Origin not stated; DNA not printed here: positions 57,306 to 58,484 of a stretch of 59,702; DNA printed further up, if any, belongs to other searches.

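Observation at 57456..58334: Output-less haem-c (CxxCH) DUF3365/Tll0287-like + HAMP membrane sensor inserted between pppA and ppkA of the T6SS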

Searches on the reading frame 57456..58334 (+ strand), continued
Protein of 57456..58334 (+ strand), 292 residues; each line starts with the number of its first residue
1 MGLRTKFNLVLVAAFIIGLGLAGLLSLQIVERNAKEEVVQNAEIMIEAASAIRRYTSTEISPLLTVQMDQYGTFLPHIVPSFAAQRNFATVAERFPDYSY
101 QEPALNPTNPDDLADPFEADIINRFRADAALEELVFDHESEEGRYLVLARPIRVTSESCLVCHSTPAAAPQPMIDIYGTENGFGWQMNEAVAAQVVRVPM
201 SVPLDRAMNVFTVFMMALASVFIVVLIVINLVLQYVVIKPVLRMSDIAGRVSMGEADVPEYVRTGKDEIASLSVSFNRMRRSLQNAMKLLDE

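Call 50: get_annotated_region(hit=H8, flank=6000)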
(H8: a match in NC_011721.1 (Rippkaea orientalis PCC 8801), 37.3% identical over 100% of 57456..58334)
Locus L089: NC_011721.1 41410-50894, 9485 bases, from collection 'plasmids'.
description: Rippkaea orientalis PCC 8801 plasmid pP880101, complete sequence
organism: Rippkaea orientalis PCC 8801 (NCBI taxid 41431)
taxonomy: Bacteria; Cyanobacteriota; Cyanophyceae; Chroococcales; Aphanothecaceae; Rippkaea; Rippkaea orientalis; Rippkaea orientalis PCC 8801
host: -; source: -; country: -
typing (MOB-suite, as given by PLSDB): non-mobilizable
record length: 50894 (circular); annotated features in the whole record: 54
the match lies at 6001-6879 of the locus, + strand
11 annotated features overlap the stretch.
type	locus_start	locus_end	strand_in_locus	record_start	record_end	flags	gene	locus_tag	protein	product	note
CDS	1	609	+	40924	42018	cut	-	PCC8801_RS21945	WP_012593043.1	hypothetical protein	-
CDS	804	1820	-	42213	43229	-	-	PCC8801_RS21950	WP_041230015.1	IS4 family transposase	-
CDS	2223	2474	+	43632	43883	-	-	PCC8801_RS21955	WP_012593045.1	RHS repeat domain-containing protein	-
CDS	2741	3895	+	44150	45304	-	-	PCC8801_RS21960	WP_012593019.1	IS4 family transposase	-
CDS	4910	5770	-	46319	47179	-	-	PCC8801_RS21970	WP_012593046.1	PhnD/SsuA/transferrin family substrate-binding protein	-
CDS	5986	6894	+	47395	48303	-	-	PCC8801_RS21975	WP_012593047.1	DUF3365 domain-containing protein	-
CDS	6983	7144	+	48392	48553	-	-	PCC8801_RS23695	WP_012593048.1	hypothetical protein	-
CDS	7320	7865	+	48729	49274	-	-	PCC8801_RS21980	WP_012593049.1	hypothetical protein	-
CDS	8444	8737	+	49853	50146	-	-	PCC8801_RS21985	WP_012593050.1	hypothetical protein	-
CDS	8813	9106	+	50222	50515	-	-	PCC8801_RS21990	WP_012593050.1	hypothetical protein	-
CDS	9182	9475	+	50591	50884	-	-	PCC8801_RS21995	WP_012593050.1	hypothetical protein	-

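Call 65: predict_structure(alignment_id=A1)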
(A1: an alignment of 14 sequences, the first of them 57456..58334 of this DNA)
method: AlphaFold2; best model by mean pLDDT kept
length: 292 residues; sequences in the alignment: 14
mean_pLDDT: 83.3   pTM: 0.64
mean pLDDT of the five models: 83.3, 79.3, 77.6, 76.5, 73.0
residues with pLDDT >= 90: 49; 70-90: 237; 50-70: 6; < 50: 0
segments of 3 or more residues with pLDDT < 50: none
pLDDT, mean of each block of 10 residues (from residue 1): 74 84 84 87 88 84 74 73 79 82 87 92 94 91 90 86 82 80 87 91 79 86 86 81 82 76 74 83 81 75
secondary structure, 60 per line:
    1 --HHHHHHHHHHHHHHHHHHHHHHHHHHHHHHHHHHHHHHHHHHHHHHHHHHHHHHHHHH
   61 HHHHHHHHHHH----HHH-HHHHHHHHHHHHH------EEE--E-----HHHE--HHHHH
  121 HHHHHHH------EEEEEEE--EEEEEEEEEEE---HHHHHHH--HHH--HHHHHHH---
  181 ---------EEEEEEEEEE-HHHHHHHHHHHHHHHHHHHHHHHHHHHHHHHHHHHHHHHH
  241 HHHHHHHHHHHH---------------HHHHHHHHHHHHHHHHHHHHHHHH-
elements in order: H3-71 H80-92 E99-101 H116-127 E134-140 E143-153 H157-163 H171-177 E190-199 H201-252 H268-291

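Call 67: list_cluster_members(proteins=[P0003, P0007, P0017])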
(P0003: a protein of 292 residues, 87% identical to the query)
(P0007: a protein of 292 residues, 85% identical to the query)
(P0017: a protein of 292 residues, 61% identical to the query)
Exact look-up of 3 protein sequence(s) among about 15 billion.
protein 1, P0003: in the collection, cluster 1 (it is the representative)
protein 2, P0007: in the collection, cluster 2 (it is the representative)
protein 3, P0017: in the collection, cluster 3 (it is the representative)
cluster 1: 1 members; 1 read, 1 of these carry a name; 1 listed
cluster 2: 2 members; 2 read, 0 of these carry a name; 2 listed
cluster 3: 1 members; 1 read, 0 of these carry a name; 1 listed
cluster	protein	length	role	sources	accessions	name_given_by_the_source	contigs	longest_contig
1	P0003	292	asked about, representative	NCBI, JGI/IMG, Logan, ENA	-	HAMP domain-containing protein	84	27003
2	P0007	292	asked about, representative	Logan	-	-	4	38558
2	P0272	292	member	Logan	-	-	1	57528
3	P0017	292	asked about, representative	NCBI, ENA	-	-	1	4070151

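Call 69: fold_search(model_id=the predicted structure, library=pdb)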
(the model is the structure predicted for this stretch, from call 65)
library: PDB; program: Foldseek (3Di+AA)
matches with E <= 10: 405; with E <= 0.001: 2
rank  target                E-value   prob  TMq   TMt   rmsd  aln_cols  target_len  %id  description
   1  9a5d_A                7.0e-08  1.00  0.61  0.32   5.3       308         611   15  Integrative model of WALK-YYCH by crosslinking MS and deep learning (released 2024-09-18)
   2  5b82                  7.1e-07  1.00  0.41  0.71   5.2       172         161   19  Crystal structure of the cyanobacterial heme-protein Tll0287 (released 2017-05-03)
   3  9a69_B                1.3e-03  0.99  0.32  0.16  19.5       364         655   11  Integrative model of MCPB-MCPC by crosslinking MS and deep learning (released 2024-09-18)
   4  9a65_B                2.3e-03  0.99  0.36  0.19  17.0       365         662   12  Integrative model of YVAQ-MCPB by crosslinking MS and deep learning (released 2024-09-18)
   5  4gn0_C                1.8e-02  1.00  0.27  0.67   3.1        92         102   22  De novo phasing of a Hamp-complex using an improved Arcimboldo method (released 2013-09-11)
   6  3b42_A                5.0e-02  0.80  0.22  0.44  14.4       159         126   11  Periplasmic sensor domain of chemotaxis protein GSU0935 (released 2008-04-08)
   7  8tzk_C                5.0e-02  0.08  0.09  0.09  40.7       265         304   13  Cryo-EM structure of Vibrio cholerae FtsE/FtsX/EnvC complex, shortened (released 2023-12-20)
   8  4gn0_A                5.6e-02  1.00  0.27  0.66   3.0        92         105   22  De novo phasing of a Hamp-complex using an improved Arcimboldo method (released 2013-09-11)
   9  4cq4_A                6.6e-02  1.00  0.27  0.66   3.0        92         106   22  C-terminal fragment of Af1503-sol: transmembrane receptor Af1503 from Archaeoglobus fulgidus engineered for solubility (released 2014-03-12)
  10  1zhh_B                7.0e-02  0.35  0.21  0.27   8.6       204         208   10  Crystal Structure of the Apo Form of Vibrio Harveyi LUXP Complexed with the Periplasmic Domain of LUXQ (released 2005-05-24)
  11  4gn0_B                8.3e-02  1.00  0.27  0.65   3.4        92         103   22  De novo phasing of a Hamp-complex using an improved Arcimboldo method (released 2013-09-11)
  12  2hj9_C                1.3e-01  0.38  0.23  0.28   8.0       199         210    8  Crystal structure of the Autoinducer-2-bound form of Vibrio harveyi LuxP complexed with the periplasmic domain of LuxQ (released 2006-09-26)
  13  3b42_B                1.6e-01  0.38  0.18  0.35  13.0       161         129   10  Periplasmic sensor domain of chemotaxis protein GSU0935 (released 2008-04-08)
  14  2y20_C                1.8e-01  1.00  0.17  0.77   1.8        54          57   26  The mechanisms of HAMP-mediated signaling in transmembrane receptors - the A291I mutant (released 2011-07-20)
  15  4ywz_B                1.9e-01  0.77  0.30  0.51   5.8       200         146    7  Crystal structure of the extracellular receptor domain of the essential sensor kinase WalK from Staphylococcus aureus (released 2016-03-30)
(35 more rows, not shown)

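Call 81: search_protein_families(library=pfam, proteins=[L013:12290-13000:+, L013:13015-13731:+, L013:10915-12309:+, L088:7135-7959:+, L086:6942-7937:+, L036:4665-5800:+], max_evalue=0.01)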
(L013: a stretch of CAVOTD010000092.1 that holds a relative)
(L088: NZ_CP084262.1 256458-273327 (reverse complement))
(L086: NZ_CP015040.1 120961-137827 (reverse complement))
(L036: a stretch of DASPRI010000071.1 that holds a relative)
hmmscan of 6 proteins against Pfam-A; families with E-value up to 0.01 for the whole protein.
L013:12290-13000:+ (236 aa): 1 family
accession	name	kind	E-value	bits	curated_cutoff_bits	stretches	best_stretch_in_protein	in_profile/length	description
PF01471.23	PG_binding_1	-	1.2e-08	35.5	23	1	63-104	4-45/57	Putative peptidoglycan binding domain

L013:13015-13731:+ (238 aa): 3 families
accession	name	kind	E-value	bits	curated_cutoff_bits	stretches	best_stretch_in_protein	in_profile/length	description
PF13672.11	PP2C_2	-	8.5e-09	35.7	24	1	17-197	11-180/209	Protein phosphatase 2C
PF00481.26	PP2C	-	4.8e-08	33.4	20.3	1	25-134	31-141/255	Protein phosphatase 2C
PF07228.17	SpoIIE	-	0.00082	19.8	25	1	162-195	104-137/192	Stage II sporulation protein E (SpoIIE)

L013:10915-12309:+ (464 aa): 4 families
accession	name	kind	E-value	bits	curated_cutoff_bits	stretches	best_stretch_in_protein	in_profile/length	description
PF00069.31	Pkinase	-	4.8e-50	170.8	31.7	1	10-261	1-255/263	Protein kinase domain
PF07714.23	PK_Tyr_Ser-Thr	-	4e-33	115.2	23.1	1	14-258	5-249/258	Protein tyrosine and serine/threonine kinase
PF03109.22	ABC1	-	2.2e-07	30.7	22.9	1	86-159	143-215/244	ABC1 atypical kinase-like domain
PF01636.29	APH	-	0.00013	22.3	23.2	0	129-160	167-199/239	Phosphotransferase enzyme family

L088:7135-7959:+ (274 aa): 0 families

L086:6942-7937:+ (331 aa): 2 families
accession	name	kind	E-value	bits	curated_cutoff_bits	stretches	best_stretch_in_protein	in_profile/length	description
PF01471.23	PG_binding_1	-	7.3e-14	52.1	23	1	278-325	6-53/57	Putative peptidoglycan binding domain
PF08823.16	PG_binding_2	-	0.0029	18.3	21.1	0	274-310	15-51/74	Putative peptidoglycan binding domain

L036:4665-5800:+ (378 aa): 1 family
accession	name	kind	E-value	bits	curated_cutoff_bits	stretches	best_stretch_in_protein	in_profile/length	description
PF00211.25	Guanylate_cyc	-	3.7e-08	33.6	21.9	1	93-151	96-156/183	Adenylate and Guanylate cyclase catalytic domain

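Call 90: search_protein_families(library=padloc, proteins=[window:57456-58334:+, L001:8944-10317:+, L052:10941-11858:+, L031:1660-2793:+, L031:222-749:+], max_evalue=0.001)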
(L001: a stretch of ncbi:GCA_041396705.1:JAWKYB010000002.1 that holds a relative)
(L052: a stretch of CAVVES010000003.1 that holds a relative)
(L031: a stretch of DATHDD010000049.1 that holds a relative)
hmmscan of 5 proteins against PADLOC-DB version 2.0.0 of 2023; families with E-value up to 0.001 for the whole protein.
window:57456-58334:+ (292 aa): 0 families

L001:8944-10317:+ (457 aa): 37 families (the best 25 are shown)
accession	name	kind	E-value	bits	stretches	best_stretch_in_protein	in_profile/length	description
PDLC04061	PD-T4-6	-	1.8e-107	359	1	11-301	14-311/510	-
PDLC04042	PD-T4-6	-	1.4e-98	328.1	1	12-283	8-279/292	-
PDLC04053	PD-T4-6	-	3e-94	314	1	10-291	6-283/311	-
PDLC04060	PD-T4-6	-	9.2e-93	309.7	1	13-276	8-269/486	-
PDLC04043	PD-T4-6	-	6e-88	293.9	1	5-294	7-298/452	-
PDLC04052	PD-T4-6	-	3.5e-86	288.4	1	13-436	9-437/496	-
PDLC04054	PD-T4-6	-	7.1e-84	280.2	1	13-306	11-309/347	-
PDLC04040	PD-T4-6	-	9.7e-84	280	1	20-282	1-271/547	-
PDLC04057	PD-T4-6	-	2.1e-81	272.2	1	13-284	8-278/443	-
PDLC04047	PD-T4-6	-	7.8e-80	266.4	1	11-281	8-277/327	-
PDLC04039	PD-T4-6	-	1.3e-77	259.7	1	11-314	12-309/458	-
PDLC04041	PD-T4-6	-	2e-77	259.3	1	12-288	27-305/443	-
PDLC04138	mad6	-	1.1e-75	253.9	1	12-345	50-382/659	mads_6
PDLC04048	PD-T4-6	-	1.8e-72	242.7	1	13-277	10-273/354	-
PDLC04064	PD-T4-6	-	2.5e-70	235.3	1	11-274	18-278/369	-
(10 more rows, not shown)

L052:10941-11858:+ (305 aa): 10 families
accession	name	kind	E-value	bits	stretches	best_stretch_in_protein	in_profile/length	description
PDLC02403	Aga_TIR-PNTD1-PNTD2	-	6.4e-13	46.5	1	5-124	6-133/443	Class I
PDLC02421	Aga_TIR-PNTD1-PNTD2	-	8.9e-12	42.8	1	5-117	7-127/430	Class I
PDLC02012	SAVED5--SAVED_TIR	-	1.6e-11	41.9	1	4-79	16-92/404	-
PDLC02400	Aga_TIR-PNTD1-PNTD2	-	2.3e-09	34.1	1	6-110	192-294/639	Class I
PDLC02416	Aga_REase-TIR-PNTD1-PNTD2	-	3.4e-09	33.9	1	9-122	163-278/572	Class I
PDLC05062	PDC-S66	-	2.2e-06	25.3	1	5-64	152-212/282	-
PDLC03957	bSEFIR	-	3.4e-06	25.1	1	3-63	40-103/412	-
PDLC00728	Effector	-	4.9e-05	20.5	1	4-70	12-79/432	TIR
PDLC00727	Effector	-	9.7e-05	19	1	5-71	177-244/590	TIR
PDLC00434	ThsB1|ThsB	-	0.00041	17.6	1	2-90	139-228/396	TIR-like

L031:1660-2793:+ (377 aa): 0 families

L031:222-749:+ (175 aa): 0 families

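Call 110: get_annotated_region(hit=H4, flank=7000)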
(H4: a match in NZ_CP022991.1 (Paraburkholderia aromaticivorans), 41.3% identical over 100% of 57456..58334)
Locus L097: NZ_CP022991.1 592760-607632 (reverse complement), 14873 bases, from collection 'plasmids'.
description: Paraburkholderia aromaticivorans strain BN5 plasmid pBN1, complete sequence
organism: Paraburkholderia aromaticivorans (NCBI taxid 2026199)
taxonomy: Bacteria; Pseudomonadota; Betaproteobacteria; Burkholderiales; Burkholderiaceae; Paraburkholderia; Paraburkholderia aromaticivorans
host: -; source: -; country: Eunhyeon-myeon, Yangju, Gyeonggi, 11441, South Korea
typing (MOB-suite, as given by PLSDB): non-mobilizable
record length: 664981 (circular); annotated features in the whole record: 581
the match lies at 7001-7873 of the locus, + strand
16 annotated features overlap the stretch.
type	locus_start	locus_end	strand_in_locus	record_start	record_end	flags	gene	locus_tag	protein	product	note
CDS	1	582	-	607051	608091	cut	tssG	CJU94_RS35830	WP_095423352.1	type VI secretion system baseplate subunit TssG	GO:0033103 - protein secretion by the type VI secretion system [Evidence IEA]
CDS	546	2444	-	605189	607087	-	tssF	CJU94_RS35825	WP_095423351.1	type VI secretion system baseplate subunit TssF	GO:0033103 - protein secretion by the type VI secretion system [Evidence IEA]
CDS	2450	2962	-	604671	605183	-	tssE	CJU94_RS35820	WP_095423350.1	type VI secretion system baseplate subunit TssE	GO:0033103 - protein secretion by the type VI secretion system [Evidence IEA]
CDS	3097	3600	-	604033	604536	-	-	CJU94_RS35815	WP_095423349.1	type VI secretion system tube protein Hcp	-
CDS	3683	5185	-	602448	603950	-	tssC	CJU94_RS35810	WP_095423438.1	type VI secretion system contractile sheath large subunit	GO:0033103 - protein secretion by the type VI secretion system [Evidence IEA]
CDS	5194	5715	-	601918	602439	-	tssB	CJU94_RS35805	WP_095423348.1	type VI secretion system contractile sheath small subunit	GO:0033103 - protein secretion by the type VI secretion system [Evidence IEA]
CDS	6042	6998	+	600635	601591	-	-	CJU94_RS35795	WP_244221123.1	hypothetical protein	-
CDS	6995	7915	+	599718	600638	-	-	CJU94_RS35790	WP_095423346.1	DUF3365 domain-containing protein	-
CDS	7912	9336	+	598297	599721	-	-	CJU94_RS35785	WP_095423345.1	serine/threonine-protein kinase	GO:0006468 - protein phosphorylation [Evidence IEA]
CDS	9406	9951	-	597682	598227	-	-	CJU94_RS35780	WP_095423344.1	DUF3455 domain-containing protein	-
CDS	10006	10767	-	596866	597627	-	-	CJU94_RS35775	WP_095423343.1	superoxide dismutase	-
CDS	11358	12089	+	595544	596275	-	-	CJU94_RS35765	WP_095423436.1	IS6 family transposase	-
CDS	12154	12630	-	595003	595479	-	-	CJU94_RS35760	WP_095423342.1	Lrp/AsnC family transcriptional regulator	-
CDS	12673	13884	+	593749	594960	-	-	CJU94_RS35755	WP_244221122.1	branched-chain amino acid ABC transporter substrate-binding protein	GO:0015803 - branched-chain amino acid transport [Evidence IEA]; GO:0055085 - transmembrane transport [Evidence IEA]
CDS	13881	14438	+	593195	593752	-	-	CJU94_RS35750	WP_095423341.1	peptide deformylase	-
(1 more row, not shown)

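Call 111: get_annotated_region(hit=H7, flank=7000)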
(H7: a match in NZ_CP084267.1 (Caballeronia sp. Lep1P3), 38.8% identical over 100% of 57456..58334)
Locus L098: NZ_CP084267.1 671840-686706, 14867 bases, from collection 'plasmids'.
description: Caballeronia sp. Lep1P3 plasmid p1, complete sequence
organism: Caballeronia sp. Lep1P3 (NCBI taxid 2878150)
taxonomy: Bacteria; Pseudomonadota; Betaproteobacteria; Burkholderiales; Burkholderiaceae; Caballeronia; Caballeronia sp. Lep1P3
host: -; source: Leptoglossus zonatus,Cell culture; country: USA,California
typing (MOB-suite, as given by PLSDB): mobilizable; relaxase MOBP
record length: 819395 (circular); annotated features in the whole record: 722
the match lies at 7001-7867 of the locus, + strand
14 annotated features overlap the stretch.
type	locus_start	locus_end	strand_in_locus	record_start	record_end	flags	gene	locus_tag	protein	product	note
CDS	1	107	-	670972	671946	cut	-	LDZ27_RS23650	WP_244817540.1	helix-turn-helix domain-containing protein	GO:0006355 - regulation of DNA-templated transcription [Evidence IEA]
CDS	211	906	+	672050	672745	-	-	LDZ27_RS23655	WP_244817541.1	GNAT family N-acetyltransferase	-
CDS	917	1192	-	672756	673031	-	-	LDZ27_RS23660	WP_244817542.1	GlpM family protein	-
CDS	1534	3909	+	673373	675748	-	-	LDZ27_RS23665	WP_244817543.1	EAL domain-containing protein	-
CDS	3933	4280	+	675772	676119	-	-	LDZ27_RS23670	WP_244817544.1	hypothetical protein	-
CDS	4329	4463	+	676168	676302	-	-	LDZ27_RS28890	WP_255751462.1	hypothetical protein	-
CDS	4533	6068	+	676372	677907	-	-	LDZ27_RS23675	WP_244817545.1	hypothetical protein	-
CDS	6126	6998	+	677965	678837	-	-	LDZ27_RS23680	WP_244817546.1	FecR domain-containing protein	-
CDS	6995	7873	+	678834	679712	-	-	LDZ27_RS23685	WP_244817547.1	DUF3365 domain-containing protein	-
CDS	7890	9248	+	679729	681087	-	-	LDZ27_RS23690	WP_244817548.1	serine/threonine-protein kinase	GO:0006468 - protein phosphorylation [Evidence IEA]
CDS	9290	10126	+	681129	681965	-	-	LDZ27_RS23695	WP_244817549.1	protein phosphatase 2C domain-containing protein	-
CDS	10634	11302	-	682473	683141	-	tagF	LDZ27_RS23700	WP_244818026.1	type VI secretion system-associated protein TagF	-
CDS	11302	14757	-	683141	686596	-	tssM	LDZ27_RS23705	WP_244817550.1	type VI secretion system membrane subunit TssM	GO:0033103 - protein secretion by the type VI secretion system [Evidence IEA]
CDS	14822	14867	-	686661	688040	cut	tssL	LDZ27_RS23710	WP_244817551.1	type VI secretion system protein TssL, long form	GO:0033103 - protein secretion by the type VI secretion system [Evidence IEA]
